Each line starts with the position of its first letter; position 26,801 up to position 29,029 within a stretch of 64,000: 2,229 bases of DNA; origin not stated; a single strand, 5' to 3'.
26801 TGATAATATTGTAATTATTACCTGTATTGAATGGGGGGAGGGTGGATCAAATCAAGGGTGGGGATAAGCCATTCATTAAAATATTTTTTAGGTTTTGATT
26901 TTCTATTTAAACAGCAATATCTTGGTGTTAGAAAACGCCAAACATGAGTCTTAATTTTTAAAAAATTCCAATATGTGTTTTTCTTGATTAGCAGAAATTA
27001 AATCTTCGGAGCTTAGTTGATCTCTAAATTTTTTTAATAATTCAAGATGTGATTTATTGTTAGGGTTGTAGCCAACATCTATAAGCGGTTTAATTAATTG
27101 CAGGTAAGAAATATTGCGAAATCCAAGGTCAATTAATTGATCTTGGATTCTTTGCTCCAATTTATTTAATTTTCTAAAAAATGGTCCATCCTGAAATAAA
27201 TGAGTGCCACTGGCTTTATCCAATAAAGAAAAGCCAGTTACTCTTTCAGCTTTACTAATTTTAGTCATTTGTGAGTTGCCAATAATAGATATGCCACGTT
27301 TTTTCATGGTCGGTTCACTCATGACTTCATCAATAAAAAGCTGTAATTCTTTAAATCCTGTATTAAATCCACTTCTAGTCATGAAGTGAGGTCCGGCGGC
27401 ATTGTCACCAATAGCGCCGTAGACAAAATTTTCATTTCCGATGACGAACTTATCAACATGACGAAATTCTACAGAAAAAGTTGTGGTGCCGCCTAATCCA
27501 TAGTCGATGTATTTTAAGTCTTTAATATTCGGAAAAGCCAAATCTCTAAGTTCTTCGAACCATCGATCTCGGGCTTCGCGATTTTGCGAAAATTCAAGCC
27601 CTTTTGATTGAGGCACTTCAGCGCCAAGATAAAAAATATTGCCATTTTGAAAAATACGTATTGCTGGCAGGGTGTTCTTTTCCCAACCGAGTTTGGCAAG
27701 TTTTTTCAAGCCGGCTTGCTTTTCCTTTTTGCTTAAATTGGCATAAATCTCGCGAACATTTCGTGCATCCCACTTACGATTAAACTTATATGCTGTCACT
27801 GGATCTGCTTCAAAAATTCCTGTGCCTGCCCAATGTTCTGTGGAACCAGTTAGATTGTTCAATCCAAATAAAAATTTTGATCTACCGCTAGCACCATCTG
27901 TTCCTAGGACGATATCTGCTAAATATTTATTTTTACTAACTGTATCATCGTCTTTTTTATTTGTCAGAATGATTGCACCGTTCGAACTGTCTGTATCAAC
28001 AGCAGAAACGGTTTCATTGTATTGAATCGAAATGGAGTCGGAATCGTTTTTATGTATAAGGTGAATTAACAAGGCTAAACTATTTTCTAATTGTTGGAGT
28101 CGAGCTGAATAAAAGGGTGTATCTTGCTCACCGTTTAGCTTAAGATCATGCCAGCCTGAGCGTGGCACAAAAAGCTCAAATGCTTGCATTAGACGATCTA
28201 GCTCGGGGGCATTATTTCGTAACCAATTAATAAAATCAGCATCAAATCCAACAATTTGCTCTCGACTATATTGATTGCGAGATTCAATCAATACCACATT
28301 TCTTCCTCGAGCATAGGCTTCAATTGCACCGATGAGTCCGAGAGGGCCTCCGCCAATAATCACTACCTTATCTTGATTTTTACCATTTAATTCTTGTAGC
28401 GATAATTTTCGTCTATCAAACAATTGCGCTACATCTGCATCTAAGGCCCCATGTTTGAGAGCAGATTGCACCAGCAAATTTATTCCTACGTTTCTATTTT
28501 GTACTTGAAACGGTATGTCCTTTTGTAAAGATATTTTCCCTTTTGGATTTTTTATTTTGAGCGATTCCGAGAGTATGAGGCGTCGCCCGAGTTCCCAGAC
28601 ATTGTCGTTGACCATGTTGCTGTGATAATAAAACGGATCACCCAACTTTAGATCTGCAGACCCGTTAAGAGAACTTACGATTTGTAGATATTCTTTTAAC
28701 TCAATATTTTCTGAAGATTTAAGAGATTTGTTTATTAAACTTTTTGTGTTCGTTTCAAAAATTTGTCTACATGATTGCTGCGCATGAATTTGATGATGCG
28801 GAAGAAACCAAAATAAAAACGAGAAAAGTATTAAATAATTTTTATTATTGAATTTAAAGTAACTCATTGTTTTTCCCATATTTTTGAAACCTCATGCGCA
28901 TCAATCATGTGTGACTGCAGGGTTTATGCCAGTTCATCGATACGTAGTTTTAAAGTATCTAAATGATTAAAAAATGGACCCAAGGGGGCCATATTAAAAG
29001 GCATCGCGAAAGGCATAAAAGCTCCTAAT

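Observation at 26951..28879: Sec-signal-bearing group-A flavin monooxygenase-like protein with two unknown extensions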

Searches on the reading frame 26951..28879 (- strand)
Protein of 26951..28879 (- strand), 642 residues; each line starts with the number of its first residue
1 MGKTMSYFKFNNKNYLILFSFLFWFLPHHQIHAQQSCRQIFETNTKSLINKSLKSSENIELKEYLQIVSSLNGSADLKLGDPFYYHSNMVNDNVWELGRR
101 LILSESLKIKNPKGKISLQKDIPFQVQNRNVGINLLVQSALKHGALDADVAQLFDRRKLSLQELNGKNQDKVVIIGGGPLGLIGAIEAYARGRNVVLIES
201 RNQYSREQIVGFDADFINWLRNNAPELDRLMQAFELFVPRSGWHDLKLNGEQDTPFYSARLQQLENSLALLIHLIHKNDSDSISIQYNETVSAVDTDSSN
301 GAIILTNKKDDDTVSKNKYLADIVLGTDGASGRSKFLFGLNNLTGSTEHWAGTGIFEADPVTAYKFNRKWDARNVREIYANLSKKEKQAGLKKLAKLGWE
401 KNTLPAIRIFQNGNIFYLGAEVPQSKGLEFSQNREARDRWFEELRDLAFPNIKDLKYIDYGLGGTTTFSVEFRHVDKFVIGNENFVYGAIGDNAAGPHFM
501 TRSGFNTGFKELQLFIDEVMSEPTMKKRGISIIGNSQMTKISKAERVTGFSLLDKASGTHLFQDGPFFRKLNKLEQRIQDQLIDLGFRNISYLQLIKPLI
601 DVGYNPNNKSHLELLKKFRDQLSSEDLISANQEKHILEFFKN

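Call 3: search_protein_families(library=pfam, proteins=[window:26951-28879:-], max_evalue=1)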
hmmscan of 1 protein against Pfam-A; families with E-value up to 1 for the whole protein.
window:26951-28879:- (642 aa): 10 families
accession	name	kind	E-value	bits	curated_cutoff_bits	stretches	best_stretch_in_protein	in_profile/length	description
PF03486.20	HI0933_like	-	2.4e-06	27.6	50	1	171-207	2-38/244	HI0933-like protein Rossmann domain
PF07992.20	Pyr_redox_2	-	2.1e-05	24.6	26.1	1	158-205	135-178/291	Pyridine nucleotide-disulphide oxidoreductase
PF00070.33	Pyr_redox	-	0.00018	22.4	22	1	171-220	1-46/82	Pyridine nucleotide-disulphide oxidoreductase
PF12831.13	FAD_oxidored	-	0.00029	20.7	27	1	172-202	2-32/416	FAD dependent oxidoreductase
PF01494.25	FAD_binding_3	-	0.0003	20.6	22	1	171-206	3-38/349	FAD binding domain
PF01266.30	DAO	-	0.00043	20.4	27.9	1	171-205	1-35/353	FAD dependent oxidoreductase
PF01262.27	AlaDh_PNT_C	-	0.0043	16.9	23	1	163-237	22-96/214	Alanine dehydrogenase/PNT, C-terminal domain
PF00890.30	FAD_binding_2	-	0.0079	15.9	20.4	1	172-202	2-32/414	FAD binding domain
PF13738.12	Pyr_redox_3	-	0.0083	15.8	30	1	173-202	1-31/305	Pyridine nucleotide-disulphide oxidoreductase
PF13450.12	NAD_binding_8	-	0.027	15.2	21.9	1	174-203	1-30/68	NAD(P)-binding Rossmann-like domain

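Call 4: search_protein_families(library=ncbifam, proteins=[window:26951-28879:-], max_evalue=1)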
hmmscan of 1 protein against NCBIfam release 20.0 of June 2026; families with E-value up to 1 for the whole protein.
window:26951-28879:- (642 aa): 49 families (the best 25 are shown)
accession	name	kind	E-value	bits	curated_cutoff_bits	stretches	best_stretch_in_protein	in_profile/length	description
NF006002.0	PRK08132.1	subfamily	2.5e-06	26.2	416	1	156-205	12-61/552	FAD-dependent oxidoreductase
NF004780.0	PRK06126.1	subfamily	2.9e-06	25.9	445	1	168-204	7-42/552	hypothetical protein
NF006593.0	PRK09126.1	equivalog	2.4e-05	23.4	420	2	171-202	6-37/393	5-demethoxyubiquinol-8 5-hydroxylase UbiM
TIGR00275.1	TIGR00275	subfamily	4.4e-05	22.5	183.8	1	172-205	1-34/401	aminoacetone oxidase family FAD-binding enzyme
TIGR03997.1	mycofact_OYE_2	equivalog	0.00016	20.2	793.15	1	168-203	378-413/645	mycofactocin system FadH/OYE family oxidoreductase 2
TIGR01292.1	TRX_reduct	equivalog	0.0002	20.3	343.45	1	171-203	2-34/300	thioredoxin-disulfide reductase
NF004829.0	PRK06183.1-3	subfamily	0.00027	19.8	390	1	168-216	7-56/520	bifunctional 3-(3-hydroxy-phenyl)propionate/3-hydroxycinnamic acid hydroxylase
NF049967.1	QhpG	equivalog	0.00056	18.9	240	1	172-223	1-50/423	flavin-dependent monooxygenase QhpG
NF050086.1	pipecolate_AmaA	exception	0.00089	18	600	1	160-202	16-58/425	L-pipecolate oxidase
TIGR03364.1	HpnW_proposed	hypoth_equivalog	0.0011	18.1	285.1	1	171-203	2-34/365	TIGR03364 family FAD-dependent oxidoreductase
NF005691.0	PRK07494.1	equivalog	0.0013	17.3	459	1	166-205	5-44/404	UbiH/UbiF family hydroxylase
TIGR02032.1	GG-red-SF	subfamily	0.002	17.8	158.8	1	172-202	3-33/297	geranylgeranyl reductase family protein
TIGR04018.1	Bthiol_YpdA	hypoth_equivalog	0.0035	16.2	339.9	1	172-201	2-31/316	YpdA family putative bacillithiol disulfide reductase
NF041087.1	bile_acid_BaiCD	equivalog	0.0048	15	825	1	165-203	376-414/642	bile acid Fe-S flavoenzyme BaiCD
NF005560.0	PRK07233.1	equivalog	0.0055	15.6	252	1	171-203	2-34/435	hypothetical protein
NF006460.0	PRK08849.1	equivalog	0.016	14.1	598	0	169-205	5-41/386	2-octaprenyl-3-methyl-6-methoxy-1,4-benzoquinol hydroxylase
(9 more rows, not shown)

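Call 5: search_solved_structures(query=window:26951-28879:-, max_evalue=10, show_alignments=3)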
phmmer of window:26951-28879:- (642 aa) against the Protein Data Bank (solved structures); distinct sequences matched with E-value up to 10: 39.
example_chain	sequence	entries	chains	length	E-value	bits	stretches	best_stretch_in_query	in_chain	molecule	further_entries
2i0z_A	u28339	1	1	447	0.0055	18.6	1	168-210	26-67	NAD(FAD)-utilizing dehydrogenases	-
7da9_A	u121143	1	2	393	0.015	17.2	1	170-205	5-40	6-hydroxy-3-succinoylpyridine 3-monooxygenase HspB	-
2bra_A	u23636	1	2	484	0.024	16.5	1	168-210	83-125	NEDD9 INTERACTING PROTEIN WITH CALPONIN HOMOLOGY AND LIM DOMAINS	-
2bry_A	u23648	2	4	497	0.024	16.5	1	168-210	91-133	NEDD9 INTERACTING PROTEIN WITH CALPONIN HOMOLOGY AND LIM DOMAINS | NEDD9-INTERACTING PROTEIN WITH CALPONIN HOMOLOGY AND LIM DOMAINS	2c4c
4txi_A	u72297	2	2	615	0.03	16.1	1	168-210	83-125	Protein-methionine sulfoxide oxidase MICAL1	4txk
6ici_A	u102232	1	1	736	0.063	15.1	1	169-211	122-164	[F-actin]-monooxygenase MICAL3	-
8y6k_A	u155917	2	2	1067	0.068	15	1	169-210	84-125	[F-actin]-monooxygenase MICAL1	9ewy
8wwd_A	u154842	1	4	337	0.1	14.4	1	141-215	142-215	Zinc-containing alcohol dehydrogenase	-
3qe3_A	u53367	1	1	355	0.12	14.2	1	170-226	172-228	Sorbitol dehydrogenase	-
3v76_A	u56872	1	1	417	0.14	14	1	159-201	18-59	Flavoprotein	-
7a7b_A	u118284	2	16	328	0.14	13.9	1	172-203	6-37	YpdA family putative bacillithiol disulfide reductase Bdr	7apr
3o31_A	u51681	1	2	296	0.15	13.9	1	169-230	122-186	ThermoNicotianamine Synthase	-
3fpg_A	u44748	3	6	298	0.15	13.9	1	169-230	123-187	Putative uncharacterized protein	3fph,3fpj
3fpe_A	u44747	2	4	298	0.15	13.9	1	169-230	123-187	Putative uncharacterized protein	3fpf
1jeh_A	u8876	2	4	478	0.15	13.8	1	171-203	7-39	DIHYDROLIPOAMIDE DEHYDROGENASE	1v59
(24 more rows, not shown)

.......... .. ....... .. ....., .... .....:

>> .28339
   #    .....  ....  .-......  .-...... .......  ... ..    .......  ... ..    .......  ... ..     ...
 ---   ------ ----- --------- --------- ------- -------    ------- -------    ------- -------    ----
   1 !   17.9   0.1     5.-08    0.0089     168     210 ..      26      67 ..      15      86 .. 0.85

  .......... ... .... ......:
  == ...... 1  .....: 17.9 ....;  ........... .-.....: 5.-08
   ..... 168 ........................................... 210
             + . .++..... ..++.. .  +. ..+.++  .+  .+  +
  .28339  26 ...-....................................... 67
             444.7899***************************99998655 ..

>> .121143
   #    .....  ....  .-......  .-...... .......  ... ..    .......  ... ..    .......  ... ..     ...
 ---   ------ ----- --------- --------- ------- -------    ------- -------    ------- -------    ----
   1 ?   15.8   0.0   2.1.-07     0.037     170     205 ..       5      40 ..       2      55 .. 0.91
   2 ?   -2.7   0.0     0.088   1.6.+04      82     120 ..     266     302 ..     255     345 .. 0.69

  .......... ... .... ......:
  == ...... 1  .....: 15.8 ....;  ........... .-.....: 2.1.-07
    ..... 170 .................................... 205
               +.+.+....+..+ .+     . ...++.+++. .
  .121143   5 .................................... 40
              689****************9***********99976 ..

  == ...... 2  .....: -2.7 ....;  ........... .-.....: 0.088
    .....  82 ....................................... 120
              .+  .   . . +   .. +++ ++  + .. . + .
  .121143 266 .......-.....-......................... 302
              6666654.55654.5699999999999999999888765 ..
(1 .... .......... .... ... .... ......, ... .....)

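Call 6: find_homologous_proteins(query=window:26951-28879:-)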
Query window:26951-28879:- (642 aa): 3 proteins with E <= 0.001 among 8000 candidates.
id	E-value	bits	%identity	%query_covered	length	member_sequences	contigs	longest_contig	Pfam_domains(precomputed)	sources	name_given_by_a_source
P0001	5.0e-88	314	36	78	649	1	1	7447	-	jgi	jgi:2-polyprenyl-6-methoxyphenol hydroxylase-like FAD-dependent oxidoreductase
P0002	1.9e-86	309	37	79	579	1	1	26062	PF07992.21,PF01494.26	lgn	-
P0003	5.8e-86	308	36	80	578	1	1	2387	PF07992.21,PF00070.34,PF01494.26,PF12831.14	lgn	-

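Call 9: find_encoding_contigs(protein=window:26951-28879:-, flank=8000)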
Protein window:26951-28879:- (642 aa): 2 contigs read that carry it; 2 places shown.
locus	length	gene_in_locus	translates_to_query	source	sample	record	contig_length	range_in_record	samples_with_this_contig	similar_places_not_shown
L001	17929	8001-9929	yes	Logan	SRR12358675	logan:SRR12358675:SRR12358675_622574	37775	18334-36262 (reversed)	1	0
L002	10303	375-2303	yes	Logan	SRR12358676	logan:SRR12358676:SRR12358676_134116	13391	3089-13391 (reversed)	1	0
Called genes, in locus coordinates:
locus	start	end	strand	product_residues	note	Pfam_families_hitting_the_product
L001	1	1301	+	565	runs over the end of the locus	PF00082:Peptidase_S8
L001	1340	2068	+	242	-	-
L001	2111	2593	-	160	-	PF03748:FliL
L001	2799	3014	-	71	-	-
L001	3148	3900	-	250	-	PF04511:DER1 (faint), PF08551:DUF1751, PF01694:Rhomboid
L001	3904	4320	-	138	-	PF00903:Glyoxalase, PF13468:Glyoxalase_3, PF13669:Glyoxalase_4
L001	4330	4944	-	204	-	PF04677:CwfJ_C_1 (weak), PF11969:DcpS_C, PF01230:HIT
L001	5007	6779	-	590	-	PF00575:S1, PF00575:S1, PF23459:S1_RRP5 (weak), PF00575:S1, PF23459:S1_RRP5 (weak), PF00575:S1, PF23459:S1_RRP5 (weak), PF00575:S1, +4 more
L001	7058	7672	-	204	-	-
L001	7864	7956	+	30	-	-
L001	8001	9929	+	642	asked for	PF07992:Pyr_redox_2 (faint), PF03486:HI0933_like (weak)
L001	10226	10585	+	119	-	-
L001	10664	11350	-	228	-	PF02224:Cytidylate_kin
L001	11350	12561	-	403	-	PF00291:PALP, PF01842:ACT (faint)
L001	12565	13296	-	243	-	PF00121:TIM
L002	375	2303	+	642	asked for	PF07992:Pyr_redox_2 (faint), PF03486:HI0933_like (weak)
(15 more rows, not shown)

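Call 10: find_encoding_contigs(protein=P0002, flank=10000)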
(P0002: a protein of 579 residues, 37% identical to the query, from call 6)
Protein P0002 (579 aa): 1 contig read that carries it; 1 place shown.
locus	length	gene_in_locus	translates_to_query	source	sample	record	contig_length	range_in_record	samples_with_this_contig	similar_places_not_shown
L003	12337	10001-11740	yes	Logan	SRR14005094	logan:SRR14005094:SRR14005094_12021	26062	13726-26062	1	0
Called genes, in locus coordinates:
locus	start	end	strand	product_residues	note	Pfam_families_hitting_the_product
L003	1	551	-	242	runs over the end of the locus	-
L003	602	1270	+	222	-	PF02798:GST_N, PF13417:GST_N_3, PF13409:GST_N_2, PF00043:GST_C (weak)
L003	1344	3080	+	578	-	PF00015:MCPsignal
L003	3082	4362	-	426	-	-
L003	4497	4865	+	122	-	PF00254:FKBP_C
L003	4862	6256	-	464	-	PF01554:MatE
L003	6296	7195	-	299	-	PF00903:Glyoxalase (weak), PF06983:3-dmu-9_3-mt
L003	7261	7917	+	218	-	-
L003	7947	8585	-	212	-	PF02798:GST_N, PF13417:GST_N_3, PF13409:GST_N_2, PF00043:GST_C, PF14497:GST_C_3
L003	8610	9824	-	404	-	PF07690:MFS_1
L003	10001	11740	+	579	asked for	PF07992:Pyr_redox_2 (weak), PF01494:FAD_binding_3 (faint)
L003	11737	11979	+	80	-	-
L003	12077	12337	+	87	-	?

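Call 21: search_protein_representatives(protein=window:26951-28879:-)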
Query: 642 residues. Proteins with E-value up to 0.001 (for the whole library): 145; up to 1e-10: 17; up to 1e-30: 5. The best 145 are listed.
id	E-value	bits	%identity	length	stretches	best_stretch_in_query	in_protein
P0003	1.8e-86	307.6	38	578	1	119-612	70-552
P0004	8.6e-73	262.4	34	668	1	114-619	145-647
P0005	2.5e-67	244.4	34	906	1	114-599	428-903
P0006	6.3e-60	219.9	33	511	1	143-616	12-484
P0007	4.1e-33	131.4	30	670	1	133-580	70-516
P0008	3.5e-29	118.4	32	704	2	146-367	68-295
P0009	3.7e-23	98.5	39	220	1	119-276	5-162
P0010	1.6e-21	93.0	43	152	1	172-330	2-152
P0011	9.2e-18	80.7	31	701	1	167-512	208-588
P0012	2.3e-16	76.0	42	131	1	352-476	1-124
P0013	9.4e-16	74.0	27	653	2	133-341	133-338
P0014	1.1e-15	73.8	32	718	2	157-358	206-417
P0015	4.3e-15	71.8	28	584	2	168-348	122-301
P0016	1.6e-14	70.0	30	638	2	137-352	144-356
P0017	1.7e-11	60.0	29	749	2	169-347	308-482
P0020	1.9e-10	56.5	25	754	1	149-552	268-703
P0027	3.1e-09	52.5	27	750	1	153-432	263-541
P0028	3.5e-09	52.3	39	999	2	168-230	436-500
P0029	6.6e-09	51.4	39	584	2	169-242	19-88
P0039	6.7e-08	48.1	38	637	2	165-251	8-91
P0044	2.2e-07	46.4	39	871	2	161-216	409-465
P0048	5.9e-07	44.9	35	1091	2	141-234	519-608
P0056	2.8e-06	42.7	31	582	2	169-320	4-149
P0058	3.3e-06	42.5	35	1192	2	168-293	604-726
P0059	4.8e-06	41.9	38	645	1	163-290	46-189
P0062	6.9e-06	41.4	39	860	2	169-215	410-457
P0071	1.6e-05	40.2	41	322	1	153-223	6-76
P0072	1.6e-05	40.2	42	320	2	168-229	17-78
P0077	2.2e-05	39.8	40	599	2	166-221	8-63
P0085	5.6e-05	38.4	40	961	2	168-214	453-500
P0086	6.3e-05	38.3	40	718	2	168-242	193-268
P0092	6.9e-05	38.1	41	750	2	169-222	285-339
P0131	6.0e-04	35.0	39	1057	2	169-276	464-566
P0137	7.5e-04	34.7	37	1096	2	154-222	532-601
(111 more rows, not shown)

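Call 23: search_protein_families(library=pfam, alignment_id=A2, max_evalue=0.001)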
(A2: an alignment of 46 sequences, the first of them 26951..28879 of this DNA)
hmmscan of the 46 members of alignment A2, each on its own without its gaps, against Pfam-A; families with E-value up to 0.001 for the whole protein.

A. member 1, window:26951-28879:- (642 aa): 6 families
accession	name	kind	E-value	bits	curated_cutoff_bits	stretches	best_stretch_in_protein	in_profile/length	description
PF03486.20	HI0933_like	-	2.4e-06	27.6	50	1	171-207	2-38/244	HI0933-like protein Rossmann domain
PF07992.20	Pyr_redox_2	-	2.1e-05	24.6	26.1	1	158-205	135-178/291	Pyridine nucleotide-disulphide oxidoreductase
PF00070.33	Pyr_redox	-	0.00018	22.4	22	0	171-220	1-46/82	Pyridine nucleotide-disulphide oxidoreductase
PF12831.13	FAD_oxidored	-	0.00029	20.7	27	1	172-202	2-32/416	FAD dependent oxidoreductase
PF01494.25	FAD_binding_3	-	0.0003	20.6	22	0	171-206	3-38/349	FAD binding domain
PF01266.30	DAO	-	0.00043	20.4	27.9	0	171-205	1-35/353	FAD dependent oxidoreductase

B. families by the number of members that match (of 46 scanned): 23 families
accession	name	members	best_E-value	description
PF01494.25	FAD_binding_3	33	3.2e-25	FAD binding domain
PF07992.20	Pyr_redox_2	25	2.3e-18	Pyridine nucleotide-disulphide oxidoreductase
PF03486.20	HI0933_like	20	1.2e-12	HI0933-like protein Rossmann domain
PF01266.30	DAO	15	1.3e-14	FAD dependent oxidoreductase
PF12831.13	FAD_oxidored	12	1.8e-10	FAD dependent oxidoreductase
PF13738.12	Pyr_redox_3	7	1.8e-12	Pyridine nucleotide-disulphide oxidoreductase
PF13450.12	NAD_binding_8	7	3.9e-12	NAD(P)-binding Rossmann-like domain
PF00890.30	FAD_binding_2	6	1.3e-11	FAD binding domain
PF00070.33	Pyr_redox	5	7.7e-07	Pyridine nucleotide-disulphide oxidoreductase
PF01262.27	AlaDh_PNT_C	3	4.3e-07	Alanine dehydrogenase/PNT, C-terminal domain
PF13699.11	eCIS_core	1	1.8e-24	eCIS core domain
PF12796.13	Ank_2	1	9.8e-22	Ankyrin repeats (3 copies)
PF00023.36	Ank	1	1.7e-21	Ankyrin repeat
PF13637.12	Ank_4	1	4.3e-19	Ankyrin repeats (many copies)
PF13857.12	Ank_5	1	8.3e-16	Ankyrin repeats (many copies)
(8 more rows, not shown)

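Call 24: predict_structure(alignment_id=A1)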
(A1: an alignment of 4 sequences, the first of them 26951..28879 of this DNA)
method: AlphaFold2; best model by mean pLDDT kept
length: 642 residues; sequences in the alignment: 4
mean_pLDDT: 62.6   pTM: 0.60
mean pLDDT of the five models: 62.6, 56.9, 56.4, 55.3, 52.0
residues with pLDDT >= 90: 57; 70-90: 181; 50-70: 221; < 50: 183
segments of 3 or more residues with pLDDT < 50: 1-11, 13-15, 24-48, 71-95, 109-115, 241-254, 344-347, 370-373, 460-464, 469-475, 493-503, 529-537, 544-572, 625-633
pLDDT, mean of each block of 10 residues (from residue 1): 36 50 41 28 43 53 52 38 35 48 50 52 71 76 86 92 73 88 93 91 68 79 89 66 35 54 86 93 90 72 83 76 80 65 49 64 53 53 73 74 60 60 68 74 74 62 46 52 74 42 62 80 56 48 48 36 33 64 62 57 76 76 50 53 49
secondary structure, 60 per line:
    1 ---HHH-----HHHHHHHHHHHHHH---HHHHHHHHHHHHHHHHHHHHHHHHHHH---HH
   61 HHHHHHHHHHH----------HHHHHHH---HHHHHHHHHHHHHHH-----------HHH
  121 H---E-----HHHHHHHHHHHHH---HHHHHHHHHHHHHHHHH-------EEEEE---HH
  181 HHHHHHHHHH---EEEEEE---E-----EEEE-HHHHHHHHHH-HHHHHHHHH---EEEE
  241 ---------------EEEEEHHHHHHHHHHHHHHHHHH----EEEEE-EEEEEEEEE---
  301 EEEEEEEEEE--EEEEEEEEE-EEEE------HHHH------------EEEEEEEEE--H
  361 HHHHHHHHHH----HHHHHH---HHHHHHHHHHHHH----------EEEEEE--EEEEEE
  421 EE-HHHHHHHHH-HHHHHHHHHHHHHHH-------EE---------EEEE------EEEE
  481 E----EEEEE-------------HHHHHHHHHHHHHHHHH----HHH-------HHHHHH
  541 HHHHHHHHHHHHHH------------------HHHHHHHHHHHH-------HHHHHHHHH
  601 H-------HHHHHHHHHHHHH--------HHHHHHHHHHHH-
elements in order (helices of 4 or more, strands of 3 or more residues): H12-25 H29-55 H59-71 H82-88 H92-106 H118-121 H131-143 H147-163 E171-175 H179-190 E194-199 E209-212 H214-223 H225-233 E237-240 E256-260 H261-278 E283-287 E289-297 E301-310 E313-321 E323-326 H333-336 E349-357 H360-370 H375-380 H384-396 E407-412 E415-422 H424-432 H434-448 E467-470 E477-481 E486-490 H504-520 H535-554 H573-584 H592-601 H609-621 H630-641

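Call 26: find_homologous_proteins(query=A2, max_evalue=0.00001)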
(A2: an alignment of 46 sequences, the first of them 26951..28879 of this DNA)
Query A2 (46 sequences) (642 aa, profile of the alignment): 4 proteins with E <= 0.00001 among 8000 candidates.
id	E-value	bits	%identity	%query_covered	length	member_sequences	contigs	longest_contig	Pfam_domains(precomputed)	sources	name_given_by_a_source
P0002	1.4e-145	505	37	79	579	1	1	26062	PF07992.21,PF01494.26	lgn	-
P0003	4.6e-137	477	36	80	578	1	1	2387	PF07992.21,PF00070.34,PF01494.26,PF12831.14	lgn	-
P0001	1.0e-128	449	36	78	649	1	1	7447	-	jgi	jgi:2-polyprenyl-6-methoxyphenol hydroxylase-like FAD-dependent oxidoreductase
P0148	1.5e-6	46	41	5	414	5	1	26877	PF01266.31,PF00890.31,PF01494.26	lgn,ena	-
